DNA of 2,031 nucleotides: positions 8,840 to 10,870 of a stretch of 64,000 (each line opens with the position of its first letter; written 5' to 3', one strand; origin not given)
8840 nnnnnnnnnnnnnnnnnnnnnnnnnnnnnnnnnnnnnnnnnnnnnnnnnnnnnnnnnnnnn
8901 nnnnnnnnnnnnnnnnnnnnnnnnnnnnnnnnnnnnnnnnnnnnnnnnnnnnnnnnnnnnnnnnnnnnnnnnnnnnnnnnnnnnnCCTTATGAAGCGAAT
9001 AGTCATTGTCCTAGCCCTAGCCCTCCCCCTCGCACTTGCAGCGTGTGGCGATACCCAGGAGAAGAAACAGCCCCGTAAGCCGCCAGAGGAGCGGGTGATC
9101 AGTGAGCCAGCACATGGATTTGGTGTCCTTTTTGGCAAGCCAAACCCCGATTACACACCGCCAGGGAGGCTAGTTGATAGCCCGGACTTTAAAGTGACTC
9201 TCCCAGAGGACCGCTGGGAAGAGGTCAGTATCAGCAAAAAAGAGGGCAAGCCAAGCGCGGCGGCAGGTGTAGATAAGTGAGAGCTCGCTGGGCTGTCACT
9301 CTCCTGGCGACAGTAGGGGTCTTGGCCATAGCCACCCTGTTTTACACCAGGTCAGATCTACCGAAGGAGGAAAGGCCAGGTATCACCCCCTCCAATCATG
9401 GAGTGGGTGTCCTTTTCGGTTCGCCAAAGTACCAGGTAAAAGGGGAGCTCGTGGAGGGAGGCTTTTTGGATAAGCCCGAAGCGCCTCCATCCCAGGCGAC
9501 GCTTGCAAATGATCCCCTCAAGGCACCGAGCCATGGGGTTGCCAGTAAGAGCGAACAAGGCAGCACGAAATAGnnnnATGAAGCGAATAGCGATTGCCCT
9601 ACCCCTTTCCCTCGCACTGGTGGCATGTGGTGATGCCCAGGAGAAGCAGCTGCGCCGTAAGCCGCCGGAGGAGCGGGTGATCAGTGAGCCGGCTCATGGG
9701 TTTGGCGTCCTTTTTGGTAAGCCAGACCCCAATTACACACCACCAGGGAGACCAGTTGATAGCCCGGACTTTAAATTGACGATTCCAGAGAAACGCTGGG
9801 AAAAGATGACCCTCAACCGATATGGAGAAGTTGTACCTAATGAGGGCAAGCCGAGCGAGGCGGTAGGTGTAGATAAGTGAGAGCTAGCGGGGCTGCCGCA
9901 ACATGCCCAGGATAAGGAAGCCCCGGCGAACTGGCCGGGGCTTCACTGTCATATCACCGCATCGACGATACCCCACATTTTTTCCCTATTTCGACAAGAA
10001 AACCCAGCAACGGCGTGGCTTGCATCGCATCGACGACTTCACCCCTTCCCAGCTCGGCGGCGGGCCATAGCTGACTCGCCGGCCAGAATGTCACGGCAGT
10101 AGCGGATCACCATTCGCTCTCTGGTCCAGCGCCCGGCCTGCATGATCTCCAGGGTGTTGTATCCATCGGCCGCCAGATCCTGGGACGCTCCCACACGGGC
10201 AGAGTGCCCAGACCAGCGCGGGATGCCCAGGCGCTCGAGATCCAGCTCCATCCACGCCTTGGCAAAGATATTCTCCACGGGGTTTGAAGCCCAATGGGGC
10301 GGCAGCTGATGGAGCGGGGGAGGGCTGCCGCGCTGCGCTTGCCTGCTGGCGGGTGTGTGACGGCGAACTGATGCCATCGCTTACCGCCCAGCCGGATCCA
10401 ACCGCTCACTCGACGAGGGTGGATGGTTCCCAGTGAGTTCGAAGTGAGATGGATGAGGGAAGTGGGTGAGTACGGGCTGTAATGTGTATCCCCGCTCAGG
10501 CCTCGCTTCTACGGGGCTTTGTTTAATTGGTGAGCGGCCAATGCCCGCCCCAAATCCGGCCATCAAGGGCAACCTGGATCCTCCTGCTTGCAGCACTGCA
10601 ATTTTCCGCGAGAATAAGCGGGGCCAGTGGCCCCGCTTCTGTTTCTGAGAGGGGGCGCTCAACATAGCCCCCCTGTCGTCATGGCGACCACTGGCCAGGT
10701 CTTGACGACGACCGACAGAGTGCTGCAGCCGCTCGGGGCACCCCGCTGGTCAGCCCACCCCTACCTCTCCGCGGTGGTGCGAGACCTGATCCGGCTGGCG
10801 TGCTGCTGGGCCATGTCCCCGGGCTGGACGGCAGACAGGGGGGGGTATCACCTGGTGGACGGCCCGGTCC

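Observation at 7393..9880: Orphan T6SS cargo module: PAAR-DUF2235 (Tle1-like lipase) effector followed by three tandem paralogous immunity-like genes, one with a TM anchor instead of a lipobox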

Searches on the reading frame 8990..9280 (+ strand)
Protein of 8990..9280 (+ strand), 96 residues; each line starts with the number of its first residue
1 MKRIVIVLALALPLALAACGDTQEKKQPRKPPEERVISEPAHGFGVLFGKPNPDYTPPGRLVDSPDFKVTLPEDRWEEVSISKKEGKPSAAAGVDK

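Call 3: search_protein_families(library=pfam, proteins=[window:8990-9280:+], max_evalue=1)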
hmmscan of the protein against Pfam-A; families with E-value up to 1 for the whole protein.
window:8990-9280:+ (96 aa): 0 families

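Call 18: find_homologous_proteins(query=window:8990-9280:+, max_evalue=0.01)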
Query window:8990-9280:+ (96 aa): 18 proteins with E <= 0.01 among 68 candidates.
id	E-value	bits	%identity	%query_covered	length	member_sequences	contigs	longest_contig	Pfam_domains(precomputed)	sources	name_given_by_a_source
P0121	4.2e-52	192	95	99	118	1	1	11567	-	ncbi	ncbi:hypothetical protein ACV1DQ_20760, partial [Aeromonas allosaccharophila]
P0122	2.8e-51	189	89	100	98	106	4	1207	-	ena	-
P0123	8.2e-46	172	85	100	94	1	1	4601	-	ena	-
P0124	4.9e-45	169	83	100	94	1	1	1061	-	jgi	jgi:hypothetical protein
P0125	3.1e-43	164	82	100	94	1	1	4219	-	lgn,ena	-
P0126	4.4e-43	163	81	100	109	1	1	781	-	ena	-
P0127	6.0e-43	163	78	100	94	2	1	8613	-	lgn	-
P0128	5.8e-42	160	76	100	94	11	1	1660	-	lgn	-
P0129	2.9e-39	151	76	82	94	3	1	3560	-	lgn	-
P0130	4.3e-39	150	74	100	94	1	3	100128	-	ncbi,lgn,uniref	ncbi:hypothetical protein RI537_13370 [Aeromonas salmonicida]|uniref:hypothetical protein n=1 Tax=Ae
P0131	3.3e-38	147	73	100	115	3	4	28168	-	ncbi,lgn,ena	-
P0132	8.1e-36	140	70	100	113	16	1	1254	-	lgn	-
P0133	3.5e-34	135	64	100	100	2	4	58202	-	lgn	-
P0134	9.0e-29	117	65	80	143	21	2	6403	-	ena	-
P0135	2.0e-27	113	84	71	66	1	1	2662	-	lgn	-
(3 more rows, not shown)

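Call 54: search_protein_families(library=ncbifam, proteins=[window:8990-9280:+], max_evalue=1)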
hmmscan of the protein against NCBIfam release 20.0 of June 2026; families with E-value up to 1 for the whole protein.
window:8990-9280:+ (96 aa): 8 families
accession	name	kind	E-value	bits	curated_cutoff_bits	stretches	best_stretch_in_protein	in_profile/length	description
NF047408.1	SA0632_fam_LP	equivalog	0.0013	18.3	70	1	1-27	1-26/68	SA0632 family lipoprotein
NF045774.1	cytochro_C551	exception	0.0028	17.6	118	1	1-30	1-30/110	cytochrome c551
NF047847.2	SS_mature_LptM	equivalog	0.0076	16.3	27.7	1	1-20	1-21/31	LPS translocon maturation chaperone LptM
NF058647.1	lipo_LytA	equivalog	0.012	15.9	110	1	1-34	1-33/107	acidic lipoprotein LytA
NF041193.1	lipo_SP0191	subfamily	0.024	14.7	75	1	1-35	1-34/190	SP0191 family lipoprotein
NF050142.1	PG1828_fam_lipo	equivalog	0.038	14.7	50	1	1-26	1-26/59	PG1828 family lipoprotein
NF047879.1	catechol_SstD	exception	0.055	12.5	450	1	1-29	1-29/343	ferrated catecholamine ABC transporter substrate-binding lipoprotein SstD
TIGR03502.1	lipase_Pla1_cef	subfamily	0.077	11.1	383.9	1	1-73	1-71/790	VolA/Pla-1 family phospholipase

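Call 55: search_solved_structures(query=A2, max_evalue=10)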
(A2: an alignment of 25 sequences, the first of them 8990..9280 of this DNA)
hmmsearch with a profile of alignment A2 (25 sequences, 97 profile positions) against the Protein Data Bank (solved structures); distinct sequences matched with E-value up to 10: 1.
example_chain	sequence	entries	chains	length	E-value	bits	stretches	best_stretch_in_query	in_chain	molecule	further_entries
3cmv_A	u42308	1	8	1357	0.0017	21.7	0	36-59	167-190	Protein recA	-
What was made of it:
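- They match no immunity family (calls 3, 54, 55).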

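Call 62: predict_structure(alignment_id=A2)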
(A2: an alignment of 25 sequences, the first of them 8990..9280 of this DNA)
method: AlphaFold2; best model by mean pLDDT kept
length: 96 residues; sequences in the alignment: 25
mean_pLDDT: 59.2   pTM: 0.16
mean pLDDT of the five models: 59.2, 57.1, 55.3, 54.0, 53.9
residues with pLDDT >= 90: 0; 70-90: 16; 50-70: 64; < 50: 16
segments of 3 or more residues with pLDDT < 50: 20-24, 93-96
pLDDT, mean of each block of 10 residues (from residue 1): 53 50 55 67 61 78 68 56 51 47
secondary structure: DSSP gave nothing for this model
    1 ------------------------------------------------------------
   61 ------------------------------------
elements in order:
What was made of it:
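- AlphaFold2 gave no confident fold for gene 1 (pLDDT 59, pTM 0.16, no secondary structure, call 62).
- Tried and rejected: AlphaFold2 of gene 1 with the 25-sequence family alignment gave pLDDT 59 and no secondary structure (call 62).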

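Call 64: search_protein_representatives(alignment_id=A2)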
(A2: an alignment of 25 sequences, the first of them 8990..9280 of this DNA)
Query: 25 sequences, 97 profile positions. Proteins with E-value up to 0.001 (for the whole library): 15; up to 1e-10: 5; up to 1e-30: 2. The best 15 are listed.
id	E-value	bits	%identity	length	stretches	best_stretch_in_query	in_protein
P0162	1.1e-32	128.1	-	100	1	1-91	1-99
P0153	8.0e-31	122.2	-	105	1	1-94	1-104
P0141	1.6e-28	114.8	-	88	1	12-94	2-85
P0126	2.0e-22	95.3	-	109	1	1-97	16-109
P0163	4.1e-18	81.5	-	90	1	1-91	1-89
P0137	3.2e-10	56.2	-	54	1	1-51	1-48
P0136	8.2e-10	54.9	-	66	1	1-49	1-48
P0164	2.7e-09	53.2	-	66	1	1-50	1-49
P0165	9.0e-09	51.5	-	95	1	31-93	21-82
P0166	5.4e-08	49.0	-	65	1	1-48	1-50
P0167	2.6e-07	46.8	-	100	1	1-49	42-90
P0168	4.4e-07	46.1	-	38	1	43-68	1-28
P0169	1.0e-06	45.0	-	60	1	1-44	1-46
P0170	4.2e-06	43.0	-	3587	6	41-72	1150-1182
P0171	1.7e-04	37.8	-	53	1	1-49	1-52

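Call 87: search_protein_families(library=padloc, proteins=[window:8990-9280:+], max_evalue=0.1)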
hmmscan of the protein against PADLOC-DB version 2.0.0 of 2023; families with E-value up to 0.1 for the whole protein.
window:8990-9280:+ (96 aa): 0 families

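Call 88: search_protein_families(library=phrogs, proteins=[window:8990-9280:+], max_evalue=0.1)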
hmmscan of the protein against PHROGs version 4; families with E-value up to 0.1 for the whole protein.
window:8990-9280:+ (96 aa): 8 families
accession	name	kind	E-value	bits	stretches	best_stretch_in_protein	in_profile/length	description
phrog_8801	-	unknown function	0.0016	19.9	1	1-35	1-37/94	-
phrog_542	-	unknown function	0.017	16.8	1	1-43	1-44/97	-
phrog_37147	-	unknown function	0.038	14.9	1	1-37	1-38/151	-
phrog_21937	-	unknown function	0.046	14.6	1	1-30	1-29/210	-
phrog_3224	-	unknown function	0.08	14.1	0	1-34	2-35/96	-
phrog_12816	-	unknown function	0.085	14.1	0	4-33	5-35/140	-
phrog_25477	-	unknown function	0.086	14.2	0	1-27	1-26/162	-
phrog_5610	-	unknown function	0.096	13.2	1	1-30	1-29/316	-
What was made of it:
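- Tried and rejected: Pfam, NCBIfam, PADLOC, PHROGs and PDB profile searches gave only signal-peptide matches or nothing (calls 3, 54, 55, 87, 88).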

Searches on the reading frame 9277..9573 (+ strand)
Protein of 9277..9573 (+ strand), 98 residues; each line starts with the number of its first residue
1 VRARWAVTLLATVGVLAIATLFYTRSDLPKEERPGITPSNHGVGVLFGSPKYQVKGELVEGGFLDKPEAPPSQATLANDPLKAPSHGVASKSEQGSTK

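Call 3: search_protein_families(library=pfam, proteins=[window:9277-9573:+], max_evalue=1)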
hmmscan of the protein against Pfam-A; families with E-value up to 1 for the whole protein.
window:9277-9573:+ (98 aa): 0 families

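Call 32: find_homologous_proteins(query=window:9277-9573:+, max_evalue=0.01)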
Query window:9277-9573:+ (98 aa): 25 proteins with E <= 0.01 among 30 candidates.
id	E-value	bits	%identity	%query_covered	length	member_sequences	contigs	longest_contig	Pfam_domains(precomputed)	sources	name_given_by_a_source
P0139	4.4e-54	198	97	100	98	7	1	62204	-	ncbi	-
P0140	5.1e-45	169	88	95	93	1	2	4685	-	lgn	-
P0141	1.0e-42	162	90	89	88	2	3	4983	-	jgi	jgi:hypothetical protein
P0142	9.8e-37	143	72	100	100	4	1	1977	-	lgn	-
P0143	2.7e-34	135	82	81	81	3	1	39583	-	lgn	-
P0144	3.6e-34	135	71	100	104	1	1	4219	-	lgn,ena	-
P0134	4.8e-34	134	74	89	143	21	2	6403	-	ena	-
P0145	7.4e-34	134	94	69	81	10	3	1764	-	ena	-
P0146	2.1e-31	126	92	67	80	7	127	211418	-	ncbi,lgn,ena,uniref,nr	ncbi:hypothetical protein DRM94_14685 [Aeromonas taiwanensis]|uniref:Uncharacterized protein n=1 Tax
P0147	3.9e-29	119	75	81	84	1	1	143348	-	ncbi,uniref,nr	ncbi:hypothetical protein [Aeromonas hydrophila]|uniref:hypothetical protein n=1 Tax=Aeromonas hydro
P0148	1.1e-27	114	61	100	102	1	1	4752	-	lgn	-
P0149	1.7e-27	113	73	81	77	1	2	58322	-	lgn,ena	-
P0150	8.4e-25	105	76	69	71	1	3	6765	-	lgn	-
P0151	6.1e-21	92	59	83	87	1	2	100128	-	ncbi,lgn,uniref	ncbi:hypothetical protein RI537_13365 [Aeromonas salmonicida]|uniref:hypothetical protein n=1 Tax=Ae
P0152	9.2e-21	92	92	49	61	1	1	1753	-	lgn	-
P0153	5.2e-20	89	57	89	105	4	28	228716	-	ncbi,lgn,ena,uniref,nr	ncbi:hypothetical protein E4188_23090 (plasmid) [Aeromonas media]|uniref:Uncharacterized protein n=2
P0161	1.4e-11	62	46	91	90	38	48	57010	-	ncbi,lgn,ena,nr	ncbi:Uncharacterised protein [Klebsiella pneumoniae]|nr:Uncharacterised protein [Klebsiella pneumoni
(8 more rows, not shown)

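Call 54: search_protein_families(library=ncbifam, proteins=[window:9277-9573:+], max_evalue=1)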
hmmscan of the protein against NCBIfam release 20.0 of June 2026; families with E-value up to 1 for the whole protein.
window:9277-9573:+ (98 aa): 1 family
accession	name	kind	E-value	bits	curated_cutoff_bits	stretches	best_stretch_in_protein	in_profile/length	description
TIGR03521.1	GldG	equivalog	0.23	10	389.85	1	4-40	3-39/552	gliding motility-associated ABC transporter substrate-binding protein GldG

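Call 83: find_encoding_contigs(protein=P0161, flank=5000, max_places=4)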
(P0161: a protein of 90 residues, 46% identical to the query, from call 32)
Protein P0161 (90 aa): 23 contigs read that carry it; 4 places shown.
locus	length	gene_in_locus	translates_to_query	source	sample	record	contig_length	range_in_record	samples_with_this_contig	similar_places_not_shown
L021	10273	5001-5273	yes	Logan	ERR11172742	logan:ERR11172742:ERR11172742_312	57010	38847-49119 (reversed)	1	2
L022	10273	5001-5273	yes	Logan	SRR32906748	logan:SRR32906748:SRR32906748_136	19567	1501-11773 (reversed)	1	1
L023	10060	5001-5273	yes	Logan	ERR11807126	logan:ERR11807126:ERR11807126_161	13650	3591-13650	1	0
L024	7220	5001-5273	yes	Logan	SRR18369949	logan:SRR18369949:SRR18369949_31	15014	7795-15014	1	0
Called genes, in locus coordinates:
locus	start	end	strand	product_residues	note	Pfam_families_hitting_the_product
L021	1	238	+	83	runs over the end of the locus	PF13744:HTH_37 (weak), PF01381:HTH_3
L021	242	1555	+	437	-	PF13657:Couple_hipA, PF07804:HipA_C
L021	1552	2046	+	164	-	-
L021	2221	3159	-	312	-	-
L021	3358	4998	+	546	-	PF05488:PAAR_motif, PF09994:T6SS_Tle1-like_cat (weak)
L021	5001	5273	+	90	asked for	-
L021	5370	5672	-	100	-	-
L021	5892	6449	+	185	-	-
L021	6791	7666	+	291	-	PF05472:Ter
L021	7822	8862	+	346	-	-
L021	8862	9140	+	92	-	-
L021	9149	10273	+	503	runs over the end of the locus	PF00580:UvrD-helicase, PF13245:AAA_19, PF13604:AAA_30 (faint), PF01443:Viral_helicase1 (faint), PF13361:UvrD_C, PF13538:UvrD_C_2 (weak)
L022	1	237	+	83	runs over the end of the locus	PF13744:HTH_37 (weak), PF01381:HTH_3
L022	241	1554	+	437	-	PF13657:Couple_hipA, PF07804:HipA_C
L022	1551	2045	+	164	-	-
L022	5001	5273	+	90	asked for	-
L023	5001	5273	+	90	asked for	-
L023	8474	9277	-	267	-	PF01636:APH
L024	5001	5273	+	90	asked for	-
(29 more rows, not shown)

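Call 84: find_encoding_contigs(protein=P0153, flank=5000, max_places=3)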
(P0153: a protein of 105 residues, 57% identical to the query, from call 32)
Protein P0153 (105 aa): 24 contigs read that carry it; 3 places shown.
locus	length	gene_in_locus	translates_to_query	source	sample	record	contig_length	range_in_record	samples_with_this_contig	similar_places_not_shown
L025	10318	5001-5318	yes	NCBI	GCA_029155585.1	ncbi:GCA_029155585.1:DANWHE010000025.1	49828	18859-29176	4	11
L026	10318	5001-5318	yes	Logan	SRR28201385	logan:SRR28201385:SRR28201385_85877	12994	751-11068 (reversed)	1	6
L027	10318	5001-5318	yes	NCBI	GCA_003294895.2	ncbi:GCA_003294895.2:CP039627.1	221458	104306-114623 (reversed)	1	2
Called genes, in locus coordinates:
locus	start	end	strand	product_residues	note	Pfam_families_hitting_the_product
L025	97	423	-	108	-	-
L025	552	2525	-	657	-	-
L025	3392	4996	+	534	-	PF05488:PAAR_motif, PF09994:T6SS_Tle1-like_cat (weak)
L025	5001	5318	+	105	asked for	-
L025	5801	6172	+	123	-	-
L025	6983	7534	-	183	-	PF11672:DUF3268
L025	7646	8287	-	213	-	PF00563:EAL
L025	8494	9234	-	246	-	-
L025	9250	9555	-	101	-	-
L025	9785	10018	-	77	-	-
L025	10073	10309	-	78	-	-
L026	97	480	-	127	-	-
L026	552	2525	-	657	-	-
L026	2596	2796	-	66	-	-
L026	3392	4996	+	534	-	PF05488:PAAR_motif, PF09994:T6SS_Tle1-like_cat (weak)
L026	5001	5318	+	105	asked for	-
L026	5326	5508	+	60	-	-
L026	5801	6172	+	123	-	-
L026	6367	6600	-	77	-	-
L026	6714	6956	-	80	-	-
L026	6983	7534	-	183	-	PF11672:DUF3268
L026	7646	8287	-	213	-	PF00563:EAL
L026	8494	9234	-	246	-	-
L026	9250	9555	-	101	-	-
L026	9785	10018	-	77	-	-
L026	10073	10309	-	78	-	-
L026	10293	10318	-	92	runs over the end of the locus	-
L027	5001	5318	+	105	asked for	-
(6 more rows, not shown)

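Call 87: search_protein_families(library=padloc, proteins=[window:9277-9573:+], max_evalue=0.1)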
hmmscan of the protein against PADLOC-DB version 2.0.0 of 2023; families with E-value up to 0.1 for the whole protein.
window:9277-9573:+ (98 aa): 0 families

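Call 88: search_protein_families(library=phrogs, proteins=[window:9277-9573:+], max_evalue=0.1)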
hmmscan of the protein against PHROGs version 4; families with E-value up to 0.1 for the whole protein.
window:9277-9573:+ (98 aa): 0 families

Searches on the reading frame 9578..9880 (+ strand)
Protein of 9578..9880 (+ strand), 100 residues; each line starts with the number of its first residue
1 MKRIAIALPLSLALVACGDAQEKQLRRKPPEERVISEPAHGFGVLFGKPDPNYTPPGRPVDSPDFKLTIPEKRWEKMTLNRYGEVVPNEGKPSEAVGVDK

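Call 3: search_protein_families(library=pfam, proteins=[window:9578-9880:+], max_evalue=1)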
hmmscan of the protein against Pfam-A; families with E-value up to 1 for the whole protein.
window:9578-9880:+ (100 aa): 0 families

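Call 54: search_protein_families(library=ncbifam, proteins=[window:9578-9880:+], max_evalue=1)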
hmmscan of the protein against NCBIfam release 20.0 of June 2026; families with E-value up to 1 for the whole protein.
window:9578-9880:+ (100 aa): 2 families
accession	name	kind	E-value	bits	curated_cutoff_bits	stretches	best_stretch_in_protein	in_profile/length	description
NF047847.2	SS_mature_LptM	equivalog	0.11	12.6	27.7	1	1-18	1-21/31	LPS translocon maturation chaperone LptM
NF047408.1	SA0632_fam_LP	equivalog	0.17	11.5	70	1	1-24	1-25/68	SA0632 family lipoprotein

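Call 87: search_protein_families(library=padloc, proteins=[window:9578-9880:+], max_evalue=0.1)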
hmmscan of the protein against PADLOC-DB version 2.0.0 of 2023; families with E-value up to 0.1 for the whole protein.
window:9578-9880:+ (100 aa): 0 families

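Call 88: search_protein_families(library=phrogs, proteins=[window:9578-9880:+], max_evalue=0.1)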
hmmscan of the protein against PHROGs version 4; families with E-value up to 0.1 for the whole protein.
window:9578-9880:+ (100 aa): 2 families
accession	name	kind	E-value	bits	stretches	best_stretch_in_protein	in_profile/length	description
phrog_31473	-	unknown function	0.046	14.7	1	2-57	5-58/64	-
phrog_902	-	unknown function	0.077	14.4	0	1-26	8-35/118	-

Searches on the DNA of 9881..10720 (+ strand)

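Call 66: search_dna_similar(query=window:9881-10720:+, collection=plasmids, mode=near, max_rows=10, rows=spread)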
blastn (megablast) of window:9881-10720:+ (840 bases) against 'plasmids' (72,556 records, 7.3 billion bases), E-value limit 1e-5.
Records with a match: 19; places in all: 21; records where one place covers at least 80% of the query: 1.
Best place of each record, by identity: 95-99% 2; 90-95% 13; 80-90% 4.
By first word of the organism name: Aeromonas 17; Leclercia 2.
By predicted mobility (MOB-suite, as given by PLSDB): conjugative 11; non-mobilizable 6; mobilizable 2.
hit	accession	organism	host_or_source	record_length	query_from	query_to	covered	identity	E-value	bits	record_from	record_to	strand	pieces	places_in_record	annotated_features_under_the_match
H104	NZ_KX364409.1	Aeromonas salmonicida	-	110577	1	840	100%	98.1%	0e+0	1459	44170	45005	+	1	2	hypothetical protein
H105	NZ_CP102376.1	Leclercia adecarboxylata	Single cell,Biofertilizer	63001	166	398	28%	83.8%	2e-54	220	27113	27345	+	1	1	tyrosine-type recombinase/integrase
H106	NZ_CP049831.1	Aeromonas salmonicida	Turbo,whole organism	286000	15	181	20%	91.0%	5e-55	222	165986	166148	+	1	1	none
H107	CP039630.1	Aeromonas caviae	sludge,cell culture,sludge from ...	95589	696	838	17%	93.1%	1e-51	211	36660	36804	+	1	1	hypothetical protein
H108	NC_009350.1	Aeromonas salmonicida subsp. salmonicida A449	-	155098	439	519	10%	91.5%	1e-21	111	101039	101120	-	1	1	none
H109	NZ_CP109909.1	Aeromonas salmonicida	cell culturel,Aeromonas salmonicida ...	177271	439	519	10%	91.5%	1e-21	111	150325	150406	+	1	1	none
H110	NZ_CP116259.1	Aeromonas salmonicida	Fish,Bacteria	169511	439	519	10%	91.5%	1e-21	111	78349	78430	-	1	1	none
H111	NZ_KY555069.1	Aeromonas salmonicida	-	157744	439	519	10%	91.5%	1e-21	111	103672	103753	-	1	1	none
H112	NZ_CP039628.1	Aeromonas caviae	sludge,cell culture,sludge from ...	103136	439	520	10%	85.5%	7e-14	86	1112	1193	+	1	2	none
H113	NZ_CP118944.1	Aeromonas hydrophila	Homo sapiens,cell culture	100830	1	37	4%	97.3%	3e-7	64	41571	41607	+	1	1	none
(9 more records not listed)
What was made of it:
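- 10039..10377 (-): Context: C-terminal fragment of a tyrosine recombinase (112 aa). It belongs to the pAsa8-type backbone, not to the cassette. 98% identical to pAsa8 (call 66).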

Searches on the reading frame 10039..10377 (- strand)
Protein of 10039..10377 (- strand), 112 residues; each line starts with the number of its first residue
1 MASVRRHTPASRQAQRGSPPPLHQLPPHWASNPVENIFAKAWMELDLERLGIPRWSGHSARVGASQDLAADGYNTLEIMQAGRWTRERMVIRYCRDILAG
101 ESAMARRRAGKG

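Call 3: search_protein_families(library=pfam, proteins=[window:10039-10377:-], max_evalue=1)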
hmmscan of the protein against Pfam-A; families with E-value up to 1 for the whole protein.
window:10039-10377:- (112 aa): 1 family
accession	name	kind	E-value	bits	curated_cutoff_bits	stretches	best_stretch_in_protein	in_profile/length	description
PF00589.27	Phage_integrase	-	4.4e-05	23.8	27.1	1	32-95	108-167/172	Phage integrase family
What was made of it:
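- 10039..10377 (-): Pfam Phage_integrase profile positions 108-167 of 172, 23.8 bits, below cut-off (call 3).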
